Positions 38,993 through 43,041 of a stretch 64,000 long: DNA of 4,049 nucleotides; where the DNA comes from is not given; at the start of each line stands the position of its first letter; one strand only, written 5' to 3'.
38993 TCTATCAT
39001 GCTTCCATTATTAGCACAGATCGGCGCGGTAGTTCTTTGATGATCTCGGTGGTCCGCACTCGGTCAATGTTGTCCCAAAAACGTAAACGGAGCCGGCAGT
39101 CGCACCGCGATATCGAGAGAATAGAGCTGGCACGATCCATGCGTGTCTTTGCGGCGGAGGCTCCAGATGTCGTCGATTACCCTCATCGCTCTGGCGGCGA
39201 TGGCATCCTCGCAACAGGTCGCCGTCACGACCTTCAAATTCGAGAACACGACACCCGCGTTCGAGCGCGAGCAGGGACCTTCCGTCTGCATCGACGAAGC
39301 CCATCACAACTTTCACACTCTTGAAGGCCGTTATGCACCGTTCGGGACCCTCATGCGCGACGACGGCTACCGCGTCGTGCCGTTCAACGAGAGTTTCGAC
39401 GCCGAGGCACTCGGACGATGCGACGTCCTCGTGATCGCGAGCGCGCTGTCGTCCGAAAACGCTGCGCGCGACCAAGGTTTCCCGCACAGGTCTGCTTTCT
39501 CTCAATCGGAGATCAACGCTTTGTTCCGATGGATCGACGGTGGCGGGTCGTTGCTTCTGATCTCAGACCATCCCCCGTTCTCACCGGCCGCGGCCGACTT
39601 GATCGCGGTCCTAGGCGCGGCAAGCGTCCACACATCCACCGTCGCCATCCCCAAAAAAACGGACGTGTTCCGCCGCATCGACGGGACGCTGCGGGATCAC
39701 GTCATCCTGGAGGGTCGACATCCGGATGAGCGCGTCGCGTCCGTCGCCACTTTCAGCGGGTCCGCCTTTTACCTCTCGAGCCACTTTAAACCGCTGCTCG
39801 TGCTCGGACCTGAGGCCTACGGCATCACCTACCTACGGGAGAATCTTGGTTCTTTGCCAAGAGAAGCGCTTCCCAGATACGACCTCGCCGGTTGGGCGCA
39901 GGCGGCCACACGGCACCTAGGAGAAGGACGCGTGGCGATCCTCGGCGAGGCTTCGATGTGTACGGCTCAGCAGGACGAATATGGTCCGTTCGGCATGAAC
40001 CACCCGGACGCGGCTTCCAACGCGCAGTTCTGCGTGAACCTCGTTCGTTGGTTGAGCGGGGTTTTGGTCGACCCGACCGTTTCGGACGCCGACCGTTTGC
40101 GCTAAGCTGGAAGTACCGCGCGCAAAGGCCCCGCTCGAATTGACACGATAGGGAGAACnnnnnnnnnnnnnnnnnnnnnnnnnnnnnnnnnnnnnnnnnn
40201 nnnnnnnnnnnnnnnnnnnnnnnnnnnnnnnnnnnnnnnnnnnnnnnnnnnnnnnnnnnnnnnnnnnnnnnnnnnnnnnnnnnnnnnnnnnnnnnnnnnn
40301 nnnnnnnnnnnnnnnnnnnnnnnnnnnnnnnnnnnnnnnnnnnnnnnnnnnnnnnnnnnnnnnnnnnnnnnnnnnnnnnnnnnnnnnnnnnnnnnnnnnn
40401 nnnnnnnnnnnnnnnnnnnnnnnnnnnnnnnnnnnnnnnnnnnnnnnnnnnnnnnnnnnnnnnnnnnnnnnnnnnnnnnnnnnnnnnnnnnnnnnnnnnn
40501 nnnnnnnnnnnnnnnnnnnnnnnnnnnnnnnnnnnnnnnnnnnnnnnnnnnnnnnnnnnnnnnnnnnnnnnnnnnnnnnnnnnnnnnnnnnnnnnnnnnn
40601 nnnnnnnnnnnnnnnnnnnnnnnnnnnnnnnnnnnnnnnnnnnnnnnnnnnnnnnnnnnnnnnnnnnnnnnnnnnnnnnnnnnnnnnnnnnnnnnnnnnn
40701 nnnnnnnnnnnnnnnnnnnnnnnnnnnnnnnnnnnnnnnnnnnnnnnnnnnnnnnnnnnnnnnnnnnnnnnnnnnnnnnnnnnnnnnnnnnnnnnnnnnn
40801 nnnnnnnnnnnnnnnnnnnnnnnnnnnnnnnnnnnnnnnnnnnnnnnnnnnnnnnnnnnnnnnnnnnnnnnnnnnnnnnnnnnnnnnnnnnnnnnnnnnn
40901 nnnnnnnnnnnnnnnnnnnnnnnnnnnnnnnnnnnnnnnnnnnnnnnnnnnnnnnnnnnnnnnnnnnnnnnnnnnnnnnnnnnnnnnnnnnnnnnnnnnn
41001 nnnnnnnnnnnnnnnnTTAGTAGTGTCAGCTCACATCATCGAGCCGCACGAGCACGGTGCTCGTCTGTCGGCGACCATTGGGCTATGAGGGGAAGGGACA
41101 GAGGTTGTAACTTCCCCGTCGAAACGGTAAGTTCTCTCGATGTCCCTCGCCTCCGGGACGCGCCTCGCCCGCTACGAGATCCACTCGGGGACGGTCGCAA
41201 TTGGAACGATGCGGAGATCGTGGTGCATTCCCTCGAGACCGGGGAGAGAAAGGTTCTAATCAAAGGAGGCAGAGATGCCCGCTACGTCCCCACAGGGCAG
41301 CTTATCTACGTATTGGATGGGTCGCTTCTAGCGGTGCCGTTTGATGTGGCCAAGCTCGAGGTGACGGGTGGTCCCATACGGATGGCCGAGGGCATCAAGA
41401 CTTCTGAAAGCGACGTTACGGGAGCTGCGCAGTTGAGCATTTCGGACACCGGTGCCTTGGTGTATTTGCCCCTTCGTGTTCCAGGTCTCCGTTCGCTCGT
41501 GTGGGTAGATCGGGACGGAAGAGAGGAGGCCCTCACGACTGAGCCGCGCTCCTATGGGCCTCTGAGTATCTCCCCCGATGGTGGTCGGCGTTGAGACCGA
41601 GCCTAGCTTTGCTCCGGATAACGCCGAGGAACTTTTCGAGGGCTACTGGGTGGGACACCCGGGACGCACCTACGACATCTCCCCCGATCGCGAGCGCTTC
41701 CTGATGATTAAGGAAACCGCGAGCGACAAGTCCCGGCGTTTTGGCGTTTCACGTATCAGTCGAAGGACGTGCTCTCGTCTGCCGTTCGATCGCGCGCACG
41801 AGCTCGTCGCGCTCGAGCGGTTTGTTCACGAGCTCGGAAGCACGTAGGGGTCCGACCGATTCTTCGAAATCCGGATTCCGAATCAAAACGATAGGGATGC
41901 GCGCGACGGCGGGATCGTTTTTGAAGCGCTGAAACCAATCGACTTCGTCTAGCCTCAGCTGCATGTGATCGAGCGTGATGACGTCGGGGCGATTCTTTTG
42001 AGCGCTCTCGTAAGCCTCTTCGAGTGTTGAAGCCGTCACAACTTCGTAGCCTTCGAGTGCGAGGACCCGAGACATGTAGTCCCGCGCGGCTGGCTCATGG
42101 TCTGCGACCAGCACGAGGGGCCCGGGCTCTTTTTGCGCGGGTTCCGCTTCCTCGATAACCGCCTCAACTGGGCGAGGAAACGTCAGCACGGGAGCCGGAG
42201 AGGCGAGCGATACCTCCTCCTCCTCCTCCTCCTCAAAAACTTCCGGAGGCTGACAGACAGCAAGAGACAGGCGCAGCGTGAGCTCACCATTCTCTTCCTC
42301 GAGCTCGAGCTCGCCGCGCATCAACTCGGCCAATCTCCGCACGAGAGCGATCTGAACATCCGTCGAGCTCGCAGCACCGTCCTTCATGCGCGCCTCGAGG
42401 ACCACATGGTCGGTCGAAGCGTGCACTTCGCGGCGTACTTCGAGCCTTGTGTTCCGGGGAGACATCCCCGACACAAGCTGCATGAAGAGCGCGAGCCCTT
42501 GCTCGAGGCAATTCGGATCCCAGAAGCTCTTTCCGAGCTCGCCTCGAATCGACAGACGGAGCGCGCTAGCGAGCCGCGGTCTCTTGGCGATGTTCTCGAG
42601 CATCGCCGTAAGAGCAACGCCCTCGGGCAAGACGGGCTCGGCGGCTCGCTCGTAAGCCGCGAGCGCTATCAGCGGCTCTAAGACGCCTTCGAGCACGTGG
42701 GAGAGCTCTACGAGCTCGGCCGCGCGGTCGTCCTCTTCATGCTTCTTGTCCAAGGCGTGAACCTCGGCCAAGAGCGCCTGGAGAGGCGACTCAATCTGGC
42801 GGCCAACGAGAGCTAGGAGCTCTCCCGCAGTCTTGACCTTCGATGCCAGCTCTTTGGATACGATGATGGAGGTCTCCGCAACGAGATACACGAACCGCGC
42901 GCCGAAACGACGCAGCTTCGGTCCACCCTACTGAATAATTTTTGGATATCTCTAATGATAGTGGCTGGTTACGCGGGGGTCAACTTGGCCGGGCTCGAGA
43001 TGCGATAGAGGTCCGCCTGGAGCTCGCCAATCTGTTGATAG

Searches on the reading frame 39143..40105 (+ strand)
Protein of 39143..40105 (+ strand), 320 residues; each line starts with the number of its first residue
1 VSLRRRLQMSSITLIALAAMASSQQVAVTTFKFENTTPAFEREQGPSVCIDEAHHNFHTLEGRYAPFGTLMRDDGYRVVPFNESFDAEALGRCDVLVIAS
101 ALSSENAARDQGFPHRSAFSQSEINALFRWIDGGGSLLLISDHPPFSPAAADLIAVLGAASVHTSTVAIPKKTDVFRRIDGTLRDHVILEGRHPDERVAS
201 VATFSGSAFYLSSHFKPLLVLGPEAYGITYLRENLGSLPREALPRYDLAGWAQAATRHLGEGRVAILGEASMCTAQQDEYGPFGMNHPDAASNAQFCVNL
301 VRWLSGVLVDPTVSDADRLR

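Call 28: search_protein_families(library=pfam, proteins=[window:39143-40105:+], max_evalue=0.001)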
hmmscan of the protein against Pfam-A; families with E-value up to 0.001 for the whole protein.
window:39143-40105:+ (320 aa): 0 families

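Call 32: search_protein_families(library=ncbifam, proteins=[window:39143-40105:+], max_evalue=0.01)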
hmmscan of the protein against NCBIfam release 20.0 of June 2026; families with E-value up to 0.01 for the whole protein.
window:39143-40105:+ (320 aa): 0 families

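Call 96: search_protein_families(library=pfam, proteins=[window:39143-40105:+], max_evalue=5)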
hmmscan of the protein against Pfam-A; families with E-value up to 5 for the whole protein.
window:39143-40105:+ (320 aa): 2 families
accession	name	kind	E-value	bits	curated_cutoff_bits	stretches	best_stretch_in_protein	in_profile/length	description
PF14258.12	DUF4350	-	0.019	15.7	30.4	1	114-164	46-95/181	Domain of unknown function (DUF4350)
PF23355.1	IFT52_GIFT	-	0.14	11.6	27.2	1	115-140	54-79/246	IFT52 GIFT domain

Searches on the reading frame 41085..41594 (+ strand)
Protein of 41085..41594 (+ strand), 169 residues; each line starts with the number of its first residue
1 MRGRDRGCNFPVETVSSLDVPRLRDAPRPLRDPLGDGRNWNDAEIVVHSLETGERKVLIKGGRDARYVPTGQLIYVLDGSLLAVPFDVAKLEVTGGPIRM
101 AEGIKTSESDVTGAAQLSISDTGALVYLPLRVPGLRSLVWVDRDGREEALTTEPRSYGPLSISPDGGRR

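Call 28: search_protein_families(library=pfam, proteins=[window:41085-41594:+], max_evalue=0.001)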
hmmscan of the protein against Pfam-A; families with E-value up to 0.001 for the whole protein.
window:41085-41594:+ (169 aa): 0 families

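Call 32: search_protein_families(library=ncbifam, proteins=[window:41085-41594:+], max_evalue=0.01)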
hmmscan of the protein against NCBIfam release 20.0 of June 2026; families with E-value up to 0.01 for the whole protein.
window:41085-41594:+ (169 aa): 0 families

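Call 96: search_protein_families(library=pfam, proteins=[window:41085-41594:+], max_evalue=5)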
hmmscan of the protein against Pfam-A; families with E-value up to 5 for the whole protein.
window:41085-41594:+ (169 aa): 1 family
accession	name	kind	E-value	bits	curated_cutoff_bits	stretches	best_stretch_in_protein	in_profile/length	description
PF20010.5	Collagen_trimer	-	0.14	12.7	23.8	1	64-79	13-28/49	Collagen trimerization domain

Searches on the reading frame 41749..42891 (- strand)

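Call 28: search_protein_families(library=pfam, proteins=[window:41749-42891:-], max_evalue=0.001)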
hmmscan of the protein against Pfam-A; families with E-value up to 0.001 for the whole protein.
window:41749-42891:- (380 aa): 1 family
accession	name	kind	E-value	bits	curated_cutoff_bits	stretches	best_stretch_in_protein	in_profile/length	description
PF00072.30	Response_reg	-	3.4e-11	43.7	30.2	1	260-369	1-111/111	Response regulator receiver domain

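Call 32: search_protein_families(library=ncbifam, proteins=[window:41749-42891:-], max_evalue=0.01)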
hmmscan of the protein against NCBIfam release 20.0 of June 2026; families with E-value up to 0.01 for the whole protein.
window:41749-42891:- (380 aa): 36 families (the best 25 are shown)
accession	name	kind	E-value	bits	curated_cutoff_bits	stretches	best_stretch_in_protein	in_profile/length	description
NF045717.1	DVU0259_DivK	exception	2.6e-13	50.2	160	1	260-370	5-114/117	DVU0259 family response regulator domain-containing protein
TIGR02154.1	PhoB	equivalog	4.8e-12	45.7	296.2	1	260-373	5-121/226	phosphate regulon transcriptional regulator PhoB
NF007135.0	PRK09581.1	equivalog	5.8e-10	38.6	474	1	260-373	5-121/457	PleD family two-component system response regulator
NF040689.1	MtrAB_MtrA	equivalog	5.3e-09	35.7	300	1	260-375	1-116/219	MtrAB system response regulator MtrA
NF051870.1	NAssimRespRegNtrX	equivalog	5.7e-09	35.4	600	1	260-373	4-120/452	nitrogen assimilation response regulator NtrX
NF045944.1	ResRegRpaBCyano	equivalog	1.3e-08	34.5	330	1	261-366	1-106/229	response regulator transcription factor RpaB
NF040534.1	resp_reg_YycF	equivalog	2.2e-07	30.4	340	1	260-373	3-116/231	response regulator YycF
NF011695.0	PRK15115.1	equivalog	2e-06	26.8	763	1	255-372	5-122/445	two-component system response regulator GlrR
NF053854.1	RespRegPhoBBctds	equivalog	2.1e-06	27.2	270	1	260-345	1-85/225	two-component system response regulator PhoB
NF008469.0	PRK11361.1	equivalog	4.9e-06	25.5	714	1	260-371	7-119/461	acetoacetate metabolism transcriptional regulator AtoC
NF033120.0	vanR_FM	exception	5.9e-06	26.1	460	1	260-373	6-119/231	vancomycin resistance response regulator transcription factor, VanR-F/VanR-M family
NF041733.1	resp_reg_CseB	equivalog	2.1e-05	24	350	1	260-368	3-111/228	two-component system response regulator CseB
NF007005.1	PRK09468.1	equivalog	2.8e-05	23.7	331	1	260-374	6-121/237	osmolarity response regulator transcription factor OmpR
NF007546.0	PRK10161.1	equivalog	3.4e-05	23.5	471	1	260-370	5-118/229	phosphate response regulator transcription factor PhoB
TIGR01818.1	ntrC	equivalog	3.5e-05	22.8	558.6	1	260-372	1-114/463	nitrogen regulation protein NR(I)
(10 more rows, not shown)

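Call 96: search_protein_families(library=pfam, proteins=[window:41749-42891:-], max_evalue=5)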
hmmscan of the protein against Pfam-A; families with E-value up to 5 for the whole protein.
window:41749-42891:- (380 aa): 1 family
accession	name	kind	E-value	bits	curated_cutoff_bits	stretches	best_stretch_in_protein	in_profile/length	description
PF00072.30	Response_reg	-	3.4e-11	43.7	30.2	1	260-369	1-111/111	Response regulator receiver domain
